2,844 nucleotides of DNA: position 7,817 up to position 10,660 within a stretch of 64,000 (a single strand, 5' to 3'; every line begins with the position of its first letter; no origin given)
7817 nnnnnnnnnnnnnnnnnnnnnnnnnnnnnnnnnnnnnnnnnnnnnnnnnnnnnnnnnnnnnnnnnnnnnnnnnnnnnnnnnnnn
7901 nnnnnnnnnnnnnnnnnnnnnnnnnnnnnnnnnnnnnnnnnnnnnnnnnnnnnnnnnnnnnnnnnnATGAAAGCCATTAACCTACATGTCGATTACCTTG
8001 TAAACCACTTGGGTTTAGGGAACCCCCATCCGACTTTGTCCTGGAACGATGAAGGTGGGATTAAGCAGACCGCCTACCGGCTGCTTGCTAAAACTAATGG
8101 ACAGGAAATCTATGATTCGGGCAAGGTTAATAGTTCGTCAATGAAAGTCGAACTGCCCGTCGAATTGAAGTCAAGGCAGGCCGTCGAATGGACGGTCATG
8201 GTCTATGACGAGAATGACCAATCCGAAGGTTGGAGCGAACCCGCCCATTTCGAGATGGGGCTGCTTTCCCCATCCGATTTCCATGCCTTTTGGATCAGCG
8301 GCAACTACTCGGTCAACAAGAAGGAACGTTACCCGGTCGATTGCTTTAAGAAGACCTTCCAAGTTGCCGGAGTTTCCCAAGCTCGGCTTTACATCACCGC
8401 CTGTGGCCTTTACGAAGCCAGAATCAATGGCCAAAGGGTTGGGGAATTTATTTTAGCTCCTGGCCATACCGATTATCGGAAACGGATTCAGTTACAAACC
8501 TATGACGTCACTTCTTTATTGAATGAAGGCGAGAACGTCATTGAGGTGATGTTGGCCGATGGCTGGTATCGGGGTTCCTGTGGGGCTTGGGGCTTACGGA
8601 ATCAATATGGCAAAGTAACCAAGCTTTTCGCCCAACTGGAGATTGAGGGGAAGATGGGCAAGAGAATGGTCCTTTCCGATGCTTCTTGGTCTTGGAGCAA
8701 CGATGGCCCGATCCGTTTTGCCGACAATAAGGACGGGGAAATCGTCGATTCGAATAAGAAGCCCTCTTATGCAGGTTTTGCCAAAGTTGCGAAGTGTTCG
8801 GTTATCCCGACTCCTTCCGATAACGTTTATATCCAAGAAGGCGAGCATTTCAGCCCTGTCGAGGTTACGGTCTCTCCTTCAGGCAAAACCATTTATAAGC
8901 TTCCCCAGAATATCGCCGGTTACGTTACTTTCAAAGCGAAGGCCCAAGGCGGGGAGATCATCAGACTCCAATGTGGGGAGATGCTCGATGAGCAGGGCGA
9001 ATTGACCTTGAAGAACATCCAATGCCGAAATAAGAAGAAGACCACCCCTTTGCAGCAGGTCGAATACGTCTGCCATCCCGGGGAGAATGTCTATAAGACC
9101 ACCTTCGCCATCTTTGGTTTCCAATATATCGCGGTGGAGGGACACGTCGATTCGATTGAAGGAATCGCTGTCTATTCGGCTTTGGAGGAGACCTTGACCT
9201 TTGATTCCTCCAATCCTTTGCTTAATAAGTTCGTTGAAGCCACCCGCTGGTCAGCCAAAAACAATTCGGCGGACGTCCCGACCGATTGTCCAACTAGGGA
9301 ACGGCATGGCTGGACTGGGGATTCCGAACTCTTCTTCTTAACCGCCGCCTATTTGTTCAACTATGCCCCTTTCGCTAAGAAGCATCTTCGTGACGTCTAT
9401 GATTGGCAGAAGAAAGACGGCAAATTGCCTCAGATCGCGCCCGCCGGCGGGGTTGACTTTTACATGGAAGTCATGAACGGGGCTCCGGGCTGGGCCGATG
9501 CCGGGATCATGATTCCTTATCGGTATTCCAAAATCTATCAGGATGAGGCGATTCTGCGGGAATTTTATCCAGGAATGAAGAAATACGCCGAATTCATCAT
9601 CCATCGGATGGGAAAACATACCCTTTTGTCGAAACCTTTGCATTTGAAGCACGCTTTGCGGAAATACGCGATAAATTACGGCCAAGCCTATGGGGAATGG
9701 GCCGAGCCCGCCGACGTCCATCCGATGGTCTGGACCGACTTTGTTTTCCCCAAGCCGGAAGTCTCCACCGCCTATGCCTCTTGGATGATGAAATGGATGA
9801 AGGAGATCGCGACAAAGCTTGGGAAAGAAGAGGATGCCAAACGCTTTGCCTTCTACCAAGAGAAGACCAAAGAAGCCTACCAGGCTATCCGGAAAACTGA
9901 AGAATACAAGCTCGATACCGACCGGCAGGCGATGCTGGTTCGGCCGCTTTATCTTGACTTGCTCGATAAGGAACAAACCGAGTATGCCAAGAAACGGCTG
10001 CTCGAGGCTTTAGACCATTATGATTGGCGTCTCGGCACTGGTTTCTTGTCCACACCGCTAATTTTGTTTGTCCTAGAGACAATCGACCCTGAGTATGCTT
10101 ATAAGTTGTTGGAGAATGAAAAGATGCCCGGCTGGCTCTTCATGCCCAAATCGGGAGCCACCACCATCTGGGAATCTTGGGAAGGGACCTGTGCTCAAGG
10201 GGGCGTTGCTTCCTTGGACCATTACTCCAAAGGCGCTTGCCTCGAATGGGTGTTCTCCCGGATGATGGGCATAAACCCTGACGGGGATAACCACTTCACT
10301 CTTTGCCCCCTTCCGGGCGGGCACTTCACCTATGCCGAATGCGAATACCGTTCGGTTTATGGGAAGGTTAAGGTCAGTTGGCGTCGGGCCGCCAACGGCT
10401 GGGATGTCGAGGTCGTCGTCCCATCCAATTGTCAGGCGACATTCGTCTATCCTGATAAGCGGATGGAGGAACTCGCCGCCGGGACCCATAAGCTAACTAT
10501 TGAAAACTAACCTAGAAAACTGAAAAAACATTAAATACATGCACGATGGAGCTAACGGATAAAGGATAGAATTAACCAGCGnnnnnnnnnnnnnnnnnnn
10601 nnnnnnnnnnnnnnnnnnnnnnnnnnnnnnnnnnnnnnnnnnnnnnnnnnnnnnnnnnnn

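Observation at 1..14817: Compact rhamnoglycoside utilisation locus that feeds straight into rhaBAD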

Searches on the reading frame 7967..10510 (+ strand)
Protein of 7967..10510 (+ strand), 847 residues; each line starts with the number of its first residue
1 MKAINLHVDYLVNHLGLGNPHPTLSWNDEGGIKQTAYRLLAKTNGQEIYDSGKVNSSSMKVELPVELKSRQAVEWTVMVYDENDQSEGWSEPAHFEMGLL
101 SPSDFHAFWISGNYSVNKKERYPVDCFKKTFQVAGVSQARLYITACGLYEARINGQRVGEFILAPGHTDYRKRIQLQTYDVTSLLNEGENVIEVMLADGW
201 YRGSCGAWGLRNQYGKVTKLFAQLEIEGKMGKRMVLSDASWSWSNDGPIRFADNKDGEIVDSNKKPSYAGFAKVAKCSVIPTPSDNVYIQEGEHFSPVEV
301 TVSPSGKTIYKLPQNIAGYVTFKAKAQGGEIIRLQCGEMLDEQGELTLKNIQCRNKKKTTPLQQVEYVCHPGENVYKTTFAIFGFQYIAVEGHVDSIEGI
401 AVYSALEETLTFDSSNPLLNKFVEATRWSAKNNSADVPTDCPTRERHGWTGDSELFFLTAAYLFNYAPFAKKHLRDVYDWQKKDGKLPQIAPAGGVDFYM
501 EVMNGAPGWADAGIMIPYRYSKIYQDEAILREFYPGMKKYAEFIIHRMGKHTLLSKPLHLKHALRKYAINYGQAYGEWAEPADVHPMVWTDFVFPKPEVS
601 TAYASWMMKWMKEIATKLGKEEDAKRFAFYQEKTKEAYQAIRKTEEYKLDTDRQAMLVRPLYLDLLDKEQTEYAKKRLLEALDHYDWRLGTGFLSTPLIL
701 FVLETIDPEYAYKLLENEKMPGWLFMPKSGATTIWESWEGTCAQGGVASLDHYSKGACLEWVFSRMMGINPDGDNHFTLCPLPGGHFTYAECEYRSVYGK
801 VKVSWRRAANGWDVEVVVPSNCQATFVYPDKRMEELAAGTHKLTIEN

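Call 3: search_protein_families(library=pfam, proteins=[window:7967-10510:+])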
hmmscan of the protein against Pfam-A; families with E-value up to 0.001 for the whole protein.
window:7967-10510:+ (847 aa): 5 families
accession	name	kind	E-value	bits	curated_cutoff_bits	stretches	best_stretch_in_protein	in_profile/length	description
PF17389.8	Bac_rhamnosid6H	-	8.9e-77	259.1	24.5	1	408-765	2-338/339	Bacterial alpha-L-rhamnosidase 6 hairpin glycosidase domain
PF08531.16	Bac_rhamnosid_N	-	3.3e-41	141.4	25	1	136-267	3-135/172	Alpha-L-rhamnosidase N-terminal domain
PF25788.1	Ig_Rha78A_N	-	1.6e-23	83.4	27.4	1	5-101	3-105/105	Rha78A-like, N-terminal immunoglobulin domain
PF05592.18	Bac_rhamnosid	-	1.1e-12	48.2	22.2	1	304-396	4-90/102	Bacterial alpha-L-rhamnosidase concanavalin-like domain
PF17390.7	Bac_rhamnosid_C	-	4.7e-12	46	22.1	1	775-835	10-70/78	Bacterial alpha-L-rhamnosidase C-terminal domain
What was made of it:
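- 7967..10510 (+): GH78 alpha-L-rhamnosidase, 847 aa, cytoplasmic. Five rhamnosidase Pfam domains (call 3).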

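Call 8: search_protein_families(library=ncbifam, proteins=[window:7967-10510:+], max_evalue=0.01)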
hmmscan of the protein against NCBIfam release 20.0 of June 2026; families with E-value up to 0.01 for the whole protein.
window:7967-10510:+ (847 aa): 2 families
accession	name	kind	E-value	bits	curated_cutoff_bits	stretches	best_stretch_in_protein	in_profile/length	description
NF041573.1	rhamnosid_Stmyc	equivalog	5.6e-137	458.1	1720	2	122-842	299-1006/1028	alpha-L-rhamnosidase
NF041572.1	rhamnosid_Flavobac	equivalog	8.2e-60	202.9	1800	1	5-838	28-910/946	alpha-L-rhamnosidase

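Call 10: find_encoding_contigs(protein=window:7967-10510:+, flank=10000, max_places=6)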
Protein window:7967-10510:+ (847 aa): no gene with exactly this product is on record in the collection.
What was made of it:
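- Tried and rejected: An exact look-up of the GH78 protein found nothing (call 10).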

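Call 11: find_related_loci(query=window:7967-10510:+, collection=genome_contigs, flank=10000)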
Query window:7967-10510:+ (847 aa) in genome_contigs; peptide patterns used: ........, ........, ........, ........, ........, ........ (x = any residue, [..] = any of these).
72 stretches matched a pattern; 40 encode a relative of the query (tblastn E <= 1e-3); 40 distinct loci.
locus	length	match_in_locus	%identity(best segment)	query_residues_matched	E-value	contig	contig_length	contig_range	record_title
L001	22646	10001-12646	58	1-845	0e+0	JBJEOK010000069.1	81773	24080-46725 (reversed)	MAG: Acutalibacteraceae bacterium isolate LOHA14_bin.020 NODE_91_length_81773_cov_16.670317, whole genome shotgun sequen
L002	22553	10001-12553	60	1-844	0e+0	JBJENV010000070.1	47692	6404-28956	MAG: Lachnospiraceae bacterium isolate PUUB17_bin.027 NODE_571_length_47692_cov_8.394945, whole genome shotgun sequence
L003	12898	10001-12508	59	1-829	0e+0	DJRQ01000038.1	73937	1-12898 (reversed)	MAG TPA_asm: Bacillales bacterium UBA6356 UBA6356_contig_1549, whole genome shotgun sequence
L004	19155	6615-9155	58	1-844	0e+0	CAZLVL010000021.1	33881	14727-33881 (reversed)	MAG TPA_asm: uncultured Clostridiaceae bacterium isolate binchicken_co173_63 genome assembly, contig: NODE_4355_length_3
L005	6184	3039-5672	56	1-841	0e+0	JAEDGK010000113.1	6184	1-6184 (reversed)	MAG: Clostridiaceae bacterium isolate MAG108 NODE_10837_length_6184_cov_6.260075, whole genome shotgun sequence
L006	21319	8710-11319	56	1-844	0e+0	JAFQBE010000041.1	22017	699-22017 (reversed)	MAG: Clostridia bacterium isolate RGIG1660 Goat_Cecum-1__c68721, whole genome shotgun sequence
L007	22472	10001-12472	59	1-844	0e+0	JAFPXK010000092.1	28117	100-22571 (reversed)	MAG: Oscillospiraceae bacterium isolate RGIG1562 Goat_Abomasum-6__c687338, whole genome shotgun sequence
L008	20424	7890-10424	58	1-841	0e+0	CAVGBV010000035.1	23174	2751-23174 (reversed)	Alloprevotella sp. isolate G02620-L1_cleanbin_000013 genome assembly, contig: Spades_G02620-L1_contig_1039, whole genome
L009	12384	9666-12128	58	1-841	0e+0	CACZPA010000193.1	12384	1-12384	MAG: uncultured Clostridiales bacterium isolate RUG12817 genome assembly, contig: RUG12817_asm_193, whole genome shotgun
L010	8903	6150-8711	57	1-847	0e+0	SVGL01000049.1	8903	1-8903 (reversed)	MAG: Clostridiales bacterium isolate SIG357 NODE_38341_length_8903_cov_3.837170, whole genome shotgun sequence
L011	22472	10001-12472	58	1-844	0e+0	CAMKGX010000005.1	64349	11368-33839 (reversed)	MAG: uncultured Clostridia bacterium isolate SRR12081293_bin.102_metaWRAP_v1.3_MAG genome assembly, contig: ERZ12289773.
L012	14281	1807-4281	57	1-844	0e+0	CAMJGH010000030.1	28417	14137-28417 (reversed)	MAG: uncultured Lachnospiraceae bacterium isolate SRR12081295_bin.87_metaWRAP_v1.3_MAG genome assembly, contig: ERZ12289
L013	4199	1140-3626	57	1-842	0e+0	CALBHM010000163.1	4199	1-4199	MAG TPA_asm: uncultured Ruminococcus sp. isolate SRR1747025_bin.14_CONCOCT_v1.1_MAG genome assembly, contig: ERZ808247.4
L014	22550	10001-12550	56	1-841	0e+0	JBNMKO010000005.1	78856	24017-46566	MAG: Eubacteriales bacterium isolate CM_BacCAG1528.41 k141_312393_length_78856_cov_14.9734, whole genome shotgun sequenc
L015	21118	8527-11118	54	1-841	0e+0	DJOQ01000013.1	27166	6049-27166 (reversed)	MAG TPA_asm: Ruminococcaceae bacterium UBA6434 UBA6434_contig_551, whole genome shotgun sequence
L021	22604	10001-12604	52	1-841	0e+0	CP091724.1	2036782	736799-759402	MAG: Anaerotruncus sp. isolate nC33_bin.255.fa chromosome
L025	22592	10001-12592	54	1-841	0e+0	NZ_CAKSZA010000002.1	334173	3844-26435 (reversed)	MAG: uncultured Eubacterium sp. isolate REFINED_METABAT215_TOP10_CONTIGS_1500_ASSEMBLY_K77_MERGED__Hadza_MoBio_hadza-A-D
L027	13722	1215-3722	49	1-830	0e+0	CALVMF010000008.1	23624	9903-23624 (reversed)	MAG: uncultured Bacilli bacterium isolate BRZ_QA__bin59 genome assembly, contig: BRZ_QA__NODE_2311_length_23624_cov_5.53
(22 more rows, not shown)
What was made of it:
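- Relatives come from herbivore and plant-rich-diet guts (call 11).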

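Call 15: search_solved_structures(query=window:7967-10510:+, max_evalue=1e-10)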
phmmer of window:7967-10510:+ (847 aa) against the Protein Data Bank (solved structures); distinct sequences matched with E-value up to 1e-10: 3.
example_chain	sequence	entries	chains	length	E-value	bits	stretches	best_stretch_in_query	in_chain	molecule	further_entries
3w5m_A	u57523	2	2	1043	1.4e-108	367.4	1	82-829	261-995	Putative rhamnosidase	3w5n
6gsz_A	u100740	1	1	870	6.4e-94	318.9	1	14-840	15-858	Alpha-L-rhamnosidase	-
6i60_A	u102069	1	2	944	6.6e-83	282.5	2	5-640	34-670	Alpha-rhamnosidase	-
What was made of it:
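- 7967..10510 (+): The closest structures are SaRha78A 3w5m, AtRha 6gsz and DtRha 6i60 (call 15).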

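Call 35: search_solved_structures(query=window:7967-10510:+, max_evalue=1e-100, show_alignments=1)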
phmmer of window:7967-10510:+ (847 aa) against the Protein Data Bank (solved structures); distinct sequences matched with E-value up to 1e-100: 1.
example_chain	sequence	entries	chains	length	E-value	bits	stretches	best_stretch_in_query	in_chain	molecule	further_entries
3w5m_A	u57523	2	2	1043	1.4e-108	367.4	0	82-829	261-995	Putative rhamnosidase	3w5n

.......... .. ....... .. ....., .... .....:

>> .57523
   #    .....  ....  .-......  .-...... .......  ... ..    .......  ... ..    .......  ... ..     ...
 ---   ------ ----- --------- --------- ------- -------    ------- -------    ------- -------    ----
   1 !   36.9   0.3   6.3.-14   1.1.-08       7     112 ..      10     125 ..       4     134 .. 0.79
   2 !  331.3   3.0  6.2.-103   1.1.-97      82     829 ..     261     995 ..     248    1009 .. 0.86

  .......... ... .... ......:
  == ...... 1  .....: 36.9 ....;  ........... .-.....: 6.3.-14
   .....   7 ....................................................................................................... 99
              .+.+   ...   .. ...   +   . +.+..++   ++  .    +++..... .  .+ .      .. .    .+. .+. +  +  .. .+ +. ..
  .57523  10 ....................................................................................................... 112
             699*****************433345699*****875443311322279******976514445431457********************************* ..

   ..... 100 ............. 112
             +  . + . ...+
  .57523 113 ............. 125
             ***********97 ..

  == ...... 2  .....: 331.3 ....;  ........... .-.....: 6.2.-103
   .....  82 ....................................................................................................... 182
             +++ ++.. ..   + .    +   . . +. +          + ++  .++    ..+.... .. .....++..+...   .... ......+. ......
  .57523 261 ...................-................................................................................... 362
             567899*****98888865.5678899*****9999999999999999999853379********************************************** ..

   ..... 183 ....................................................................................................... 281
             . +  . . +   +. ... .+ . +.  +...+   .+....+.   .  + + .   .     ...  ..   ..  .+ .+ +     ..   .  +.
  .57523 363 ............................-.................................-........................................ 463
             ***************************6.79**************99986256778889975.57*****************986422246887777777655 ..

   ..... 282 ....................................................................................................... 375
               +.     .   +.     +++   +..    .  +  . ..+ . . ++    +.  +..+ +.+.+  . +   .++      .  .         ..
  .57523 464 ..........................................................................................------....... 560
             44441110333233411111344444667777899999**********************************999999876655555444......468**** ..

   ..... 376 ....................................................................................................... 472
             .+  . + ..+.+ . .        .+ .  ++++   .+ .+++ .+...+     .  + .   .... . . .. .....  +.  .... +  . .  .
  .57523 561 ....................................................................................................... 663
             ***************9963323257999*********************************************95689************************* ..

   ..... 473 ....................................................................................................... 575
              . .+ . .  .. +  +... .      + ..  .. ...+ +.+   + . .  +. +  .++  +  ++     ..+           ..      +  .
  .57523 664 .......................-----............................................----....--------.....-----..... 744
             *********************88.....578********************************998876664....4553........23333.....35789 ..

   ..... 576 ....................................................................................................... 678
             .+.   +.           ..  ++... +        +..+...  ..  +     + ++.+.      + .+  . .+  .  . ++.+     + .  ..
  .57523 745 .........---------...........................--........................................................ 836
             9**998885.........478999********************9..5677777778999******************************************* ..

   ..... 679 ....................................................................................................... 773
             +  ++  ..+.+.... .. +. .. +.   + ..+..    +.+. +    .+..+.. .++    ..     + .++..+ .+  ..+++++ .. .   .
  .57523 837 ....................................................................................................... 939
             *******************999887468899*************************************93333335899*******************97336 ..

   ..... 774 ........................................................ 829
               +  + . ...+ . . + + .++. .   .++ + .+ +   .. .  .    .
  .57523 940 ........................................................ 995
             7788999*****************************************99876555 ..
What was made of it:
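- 7967..10510 (+): The residues aligned to SaRha78A E636 and E895 are both Glu (call 35).
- On GH78 alpha-L-rhamnosidase: Both aligned positions are Glu, in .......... and TTIWESW (call 35).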

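Call 52: search_protein_families(library=pfam, alignment_id=A1, max_evalue=0.00001)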
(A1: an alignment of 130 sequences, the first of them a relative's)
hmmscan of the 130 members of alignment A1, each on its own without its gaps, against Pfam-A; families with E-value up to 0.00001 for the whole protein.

A. member 1, L001:5088-6488:+ (466 aa): 8 families
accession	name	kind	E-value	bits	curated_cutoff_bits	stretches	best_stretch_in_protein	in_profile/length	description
PF05958.17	tRNA_U5-meth_tr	-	1.3e-22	80.8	23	1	89-450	2-356/357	tRNA (Uracil-5-)-methyltransferase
PF13847.12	Methyltransf_31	-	1e-11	45.2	27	1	305-414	4-116/145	Methyltransferase domain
PF01938.26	TRAM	-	3.9e-11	43.1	21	1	9-58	8-60/61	TRAM domain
PF03602.21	Cons_hypoth95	-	2.4e-08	34.3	24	1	303-412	40-157/182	Conserved hypothetical protein 95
PF05175.20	MTS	-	5.2e-08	33.2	23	1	289-385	19-109/170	Methyltransferase small domain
PF02475.24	TRM5-TYW2_MTfase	-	1.3e-07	32.2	28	1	304-355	36-89/164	TRM5/TYW2 methyltransferase domain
PF13649.12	Methyltransf_25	-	1.5e-07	32.4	27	1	309-362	2-56/97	Methyltransferase domain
PF09445.16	Methyltransf_15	-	4.6e-07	30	22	1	306-388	2-85/165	RNA cap guanine-N2 methyltransferase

B. families by the number of members that match (of 130 scanned): 156 families (the first 25 are shown)
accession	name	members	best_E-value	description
PF07859.19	Abhydrolase_3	8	2.8e-46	alpha/beta hydrolase fold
PF20434.5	BD-FAE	7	2.3e-21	BD-FAE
PF00326.27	Peptidase_S9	7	2.3e-13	Prolyl oligopeptidase family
PF13460.12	NAD_binding_10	6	5.4e-37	NAD(P)H-binding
PF00561.26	Abhydrolase_1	5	5.2e-29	alpha/beta hydrolase fold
PF04616.20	Glyco_hydro_43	5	3.1e-23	Glycosyl hydrolases family 43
PF12146.15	Hydrolase_4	5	3.9e-19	Serine aminopeptidase, S33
PF01370.27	Epimerase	5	5.1e-16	NAD dependent epimerase/dehydratase family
PF13472.12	Lipase_GDSL_2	5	2.7e-15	GDSL-like Lipase/Acylhydrolase family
PF00657.28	Lipase_GDSL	5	2.9e-11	GDSL-like Lipase/Acylhydrolase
PF01738.24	DLH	5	2.9e-09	Dienelactone hydrolase family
PF02230.22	Abhydrolase_2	4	3.8e-09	Phospholipase/Carboxylesterase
PF20408.4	Abhydrolase_11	4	1.9e-08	Alpha/beta hydrolase domain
PF00232.24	Glyco_hydro_1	3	1.7e-127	Glycosyl hydrolase family 1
PF12697.13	Abhydrolase_6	3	1.4e-19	Alpha/beta hydrolase family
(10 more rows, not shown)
